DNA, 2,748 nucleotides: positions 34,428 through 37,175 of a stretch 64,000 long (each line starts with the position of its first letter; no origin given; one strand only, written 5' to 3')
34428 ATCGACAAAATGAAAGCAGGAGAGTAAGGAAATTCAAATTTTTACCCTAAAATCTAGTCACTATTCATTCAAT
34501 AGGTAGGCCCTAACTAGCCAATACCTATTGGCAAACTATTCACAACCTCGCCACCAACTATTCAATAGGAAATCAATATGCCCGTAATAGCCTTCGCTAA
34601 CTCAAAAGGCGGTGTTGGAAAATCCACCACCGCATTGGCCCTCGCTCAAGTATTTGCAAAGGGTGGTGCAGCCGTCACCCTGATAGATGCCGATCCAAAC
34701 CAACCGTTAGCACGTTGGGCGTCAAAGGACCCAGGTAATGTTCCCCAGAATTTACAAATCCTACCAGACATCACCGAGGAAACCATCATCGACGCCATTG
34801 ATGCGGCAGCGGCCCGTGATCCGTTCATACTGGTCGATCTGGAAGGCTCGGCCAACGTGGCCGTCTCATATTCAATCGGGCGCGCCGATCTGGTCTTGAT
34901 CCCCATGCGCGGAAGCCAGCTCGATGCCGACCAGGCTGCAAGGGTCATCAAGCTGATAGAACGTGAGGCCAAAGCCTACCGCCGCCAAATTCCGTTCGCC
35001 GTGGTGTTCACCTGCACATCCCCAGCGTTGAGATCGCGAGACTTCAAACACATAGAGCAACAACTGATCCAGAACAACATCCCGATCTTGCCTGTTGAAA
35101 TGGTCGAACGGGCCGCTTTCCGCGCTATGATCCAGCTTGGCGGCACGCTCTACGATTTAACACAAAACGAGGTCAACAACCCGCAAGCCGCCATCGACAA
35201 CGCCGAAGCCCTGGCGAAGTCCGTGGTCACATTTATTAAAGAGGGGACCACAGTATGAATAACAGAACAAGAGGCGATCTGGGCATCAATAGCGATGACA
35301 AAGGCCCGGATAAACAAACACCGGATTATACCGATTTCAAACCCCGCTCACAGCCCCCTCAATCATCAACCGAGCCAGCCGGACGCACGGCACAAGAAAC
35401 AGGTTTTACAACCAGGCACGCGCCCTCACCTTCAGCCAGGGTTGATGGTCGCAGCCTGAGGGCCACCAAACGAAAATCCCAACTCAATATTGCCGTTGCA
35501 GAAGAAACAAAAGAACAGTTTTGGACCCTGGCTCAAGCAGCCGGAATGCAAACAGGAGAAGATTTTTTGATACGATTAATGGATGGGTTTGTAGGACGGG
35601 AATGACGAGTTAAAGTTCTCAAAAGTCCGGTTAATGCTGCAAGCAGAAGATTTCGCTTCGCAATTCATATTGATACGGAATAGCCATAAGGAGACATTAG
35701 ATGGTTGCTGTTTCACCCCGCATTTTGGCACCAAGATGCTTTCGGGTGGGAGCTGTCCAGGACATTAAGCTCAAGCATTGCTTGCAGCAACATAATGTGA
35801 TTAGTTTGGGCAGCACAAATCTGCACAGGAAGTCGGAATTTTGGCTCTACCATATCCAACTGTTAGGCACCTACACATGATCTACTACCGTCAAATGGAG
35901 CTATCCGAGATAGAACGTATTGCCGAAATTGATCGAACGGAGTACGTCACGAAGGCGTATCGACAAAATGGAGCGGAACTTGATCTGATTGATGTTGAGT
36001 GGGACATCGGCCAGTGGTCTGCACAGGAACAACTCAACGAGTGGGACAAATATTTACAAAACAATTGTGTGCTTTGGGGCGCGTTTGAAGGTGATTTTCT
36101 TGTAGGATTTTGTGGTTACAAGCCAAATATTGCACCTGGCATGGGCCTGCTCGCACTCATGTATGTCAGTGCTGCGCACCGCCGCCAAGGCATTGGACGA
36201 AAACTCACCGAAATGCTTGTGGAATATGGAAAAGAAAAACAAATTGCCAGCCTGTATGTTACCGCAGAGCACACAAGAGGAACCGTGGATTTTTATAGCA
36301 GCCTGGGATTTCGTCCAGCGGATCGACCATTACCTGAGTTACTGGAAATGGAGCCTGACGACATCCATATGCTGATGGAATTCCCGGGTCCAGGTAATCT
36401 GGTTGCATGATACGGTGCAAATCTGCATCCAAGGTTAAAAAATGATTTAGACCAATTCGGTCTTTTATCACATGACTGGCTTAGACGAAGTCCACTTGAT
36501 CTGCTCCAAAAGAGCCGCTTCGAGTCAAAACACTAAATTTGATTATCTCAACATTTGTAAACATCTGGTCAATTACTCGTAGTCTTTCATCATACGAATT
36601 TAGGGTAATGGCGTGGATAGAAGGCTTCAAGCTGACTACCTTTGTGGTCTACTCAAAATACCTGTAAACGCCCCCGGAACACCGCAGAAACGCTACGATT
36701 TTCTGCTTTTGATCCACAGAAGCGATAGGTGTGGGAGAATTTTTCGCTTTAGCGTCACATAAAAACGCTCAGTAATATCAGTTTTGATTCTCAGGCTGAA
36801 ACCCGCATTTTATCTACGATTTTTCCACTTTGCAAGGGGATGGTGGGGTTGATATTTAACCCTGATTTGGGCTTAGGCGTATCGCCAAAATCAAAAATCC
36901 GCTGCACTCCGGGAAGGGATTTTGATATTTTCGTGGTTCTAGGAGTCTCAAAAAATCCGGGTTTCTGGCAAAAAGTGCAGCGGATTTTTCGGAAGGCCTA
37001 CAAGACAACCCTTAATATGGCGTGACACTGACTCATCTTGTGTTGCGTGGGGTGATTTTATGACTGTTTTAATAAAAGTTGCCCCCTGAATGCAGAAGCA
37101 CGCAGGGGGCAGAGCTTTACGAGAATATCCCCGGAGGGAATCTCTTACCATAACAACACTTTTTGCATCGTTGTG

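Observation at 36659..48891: A ~12.2-kb CRISPR-Cas9 + PstI-like R-M + double-integrase cassette bracketed by imperfect direct repeats: candidate self-mobilising defence island inside a conjugative replicon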

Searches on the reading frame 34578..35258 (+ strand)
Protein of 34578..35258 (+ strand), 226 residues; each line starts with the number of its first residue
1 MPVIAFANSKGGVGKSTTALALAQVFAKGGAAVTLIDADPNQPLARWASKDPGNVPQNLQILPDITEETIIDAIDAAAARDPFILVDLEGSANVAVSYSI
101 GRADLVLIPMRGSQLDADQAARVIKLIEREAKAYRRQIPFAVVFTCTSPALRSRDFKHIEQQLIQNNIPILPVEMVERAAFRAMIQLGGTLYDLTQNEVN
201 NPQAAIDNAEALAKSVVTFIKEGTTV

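Call 17: search_dna_similar(query=window:34578-35258:+, collection=plasmids, mode=protein, max_rows=25)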
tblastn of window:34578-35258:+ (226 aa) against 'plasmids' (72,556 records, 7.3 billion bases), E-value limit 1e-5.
Records with a match: 3340; places in all: 3489; records where one place covers at least 80% of the query: 1755.
Best place of each record, by identity: 60-80% 2; <60% 3338.
By first word of the organism name: Klebsiella 732; Escherichia 395; Xanthomonas 231; Salmonella 145; Acinetobacter 108; Enterobacter 94; Serratia 88; Pseudomonas 87; Piscirickettsia 79; Burkholderia 55; and 210 more.
By predicted mobility (MOB-suite, as given by PLSDB): conjugative 1560; non-mobilizable 1216; mobilizable 564.
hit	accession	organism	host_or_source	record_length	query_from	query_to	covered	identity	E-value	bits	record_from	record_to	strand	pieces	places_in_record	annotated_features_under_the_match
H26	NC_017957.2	Tistrella mobilis KA081020-065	-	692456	1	194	86%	72.7%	2e-79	265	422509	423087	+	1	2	ParA family protein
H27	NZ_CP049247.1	Rhizobium rhizoryzae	cell culture,soil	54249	1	221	98%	62.0%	3e-75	253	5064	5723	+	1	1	ParA family protein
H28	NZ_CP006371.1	Aureimonas sp. AU20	-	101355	1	222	98%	59.5%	1e-73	249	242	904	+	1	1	ParA family protein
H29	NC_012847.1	Bartonella grahamii as4aup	-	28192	1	217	96%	53.5%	5e-66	227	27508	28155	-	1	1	ParA family protein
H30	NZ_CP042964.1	Bartonella kosoyi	-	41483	1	220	97%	52.7%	2e-66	228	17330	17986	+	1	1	ParA family protein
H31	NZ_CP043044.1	Gluconobacter thailandicus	Triticum aestivum,leaf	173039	1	216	96%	52.8%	1e-67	231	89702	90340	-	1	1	ParA family protein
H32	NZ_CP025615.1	Niveispirillum cyanobacteriorum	sing cell,cyanobacterial aggregates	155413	1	223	99%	50.7%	8e-56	198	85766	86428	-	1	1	ParA family protein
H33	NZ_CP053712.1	Lichenicola cladoniae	Cladonia borealis,cell culture,lichen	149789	1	221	98%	49.8%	2e-55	197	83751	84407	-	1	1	ParA family protein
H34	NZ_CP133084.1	Nitrosomonas sp. sh817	mixed culture,domestic water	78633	1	221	98%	49.3%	3e-52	187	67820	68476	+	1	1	ParA family protein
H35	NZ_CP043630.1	Methylobacterium aquaticum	Prosopis cineraria,pure bacterial ...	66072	1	217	96%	49.8%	3e-45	167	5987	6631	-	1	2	ParA family protein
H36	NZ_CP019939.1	Ketogulonicigenium robustum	cell culture,soil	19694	1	221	98%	48.9%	6e-53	189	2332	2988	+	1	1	ParA family protein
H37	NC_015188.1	Acidiphilium multivorum AIU301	-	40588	1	221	98%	48.9%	7e-52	186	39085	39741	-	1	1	ParA family protein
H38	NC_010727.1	Methylorubrum populi BJ001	-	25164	1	221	98%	48.9%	4e-42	158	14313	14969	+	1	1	ParA family protein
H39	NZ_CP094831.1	Acuticoccus sp. I52.16.1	pure culture,seawater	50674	1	220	97%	48.9%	1e-50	183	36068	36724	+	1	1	ParA family protein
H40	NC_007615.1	Nitrosospira multiformis ATCC 25196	-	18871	1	223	99%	48.0%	1e-51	186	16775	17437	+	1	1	ParA family protein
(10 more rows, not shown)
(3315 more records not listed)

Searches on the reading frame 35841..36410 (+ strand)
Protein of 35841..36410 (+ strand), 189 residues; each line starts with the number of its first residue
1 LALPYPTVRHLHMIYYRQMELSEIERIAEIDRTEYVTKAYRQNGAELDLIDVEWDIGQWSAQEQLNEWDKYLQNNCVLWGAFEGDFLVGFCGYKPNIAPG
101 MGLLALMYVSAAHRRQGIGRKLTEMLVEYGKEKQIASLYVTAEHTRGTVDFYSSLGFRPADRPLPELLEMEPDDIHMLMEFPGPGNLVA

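Call 8: search_protein_families(library=pfam, proteins=[window:35841-36410:+])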
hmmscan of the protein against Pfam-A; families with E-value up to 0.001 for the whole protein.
window:35841-36410:+ (189 aa): 7 families
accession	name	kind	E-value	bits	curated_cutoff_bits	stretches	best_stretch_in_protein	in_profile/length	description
PF00583.31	Acetyltransf_1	-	1.7e-14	54.5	20.7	1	58-157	15-116/116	Acetyltransferase (GNAT) family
PF13673.13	Acetyltransf_10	-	5.5e-14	52.7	23.6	1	63-162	17-112/128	Acetyltransferase (GNAT) domain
PF13508.13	Acetyltransf_7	-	2.4e-12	47.5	27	1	76-158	3-83/84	Acetyltransferase (GNAT) domain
PF13420.13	Acetyltransf_4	-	1.2e-06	29.1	24.3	1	59-159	31-136/155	Acetyltransferase (GNAT) domain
PF08445.16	FR47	-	1.5e-05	25.3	22.1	1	98-160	18-80/86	FR47-like protein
PF24553.2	Rv0428c_C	-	0.00026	21.1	27.2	1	102-159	161-217/224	Probable histone acetyltransferase Rv0428c C-terminal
PF13527.13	Acetyltransf_9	-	0.0004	20.8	25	0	63-159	29-126/127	Acetyltransferase (GNAT) domain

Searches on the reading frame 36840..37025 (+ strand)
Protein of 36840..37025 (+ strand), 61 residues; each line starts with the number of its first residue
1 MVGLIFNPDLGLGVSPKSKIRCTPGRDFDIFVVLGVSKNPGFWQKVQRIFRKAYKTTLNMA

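Call 89: search_protein_families(library=pfam, proteins=[window:36840-37025:+], max_evalue=0.1)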
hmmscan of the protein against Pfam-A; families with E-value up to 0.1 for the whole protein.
window:36840-37025:+ (61 aa): 0 families
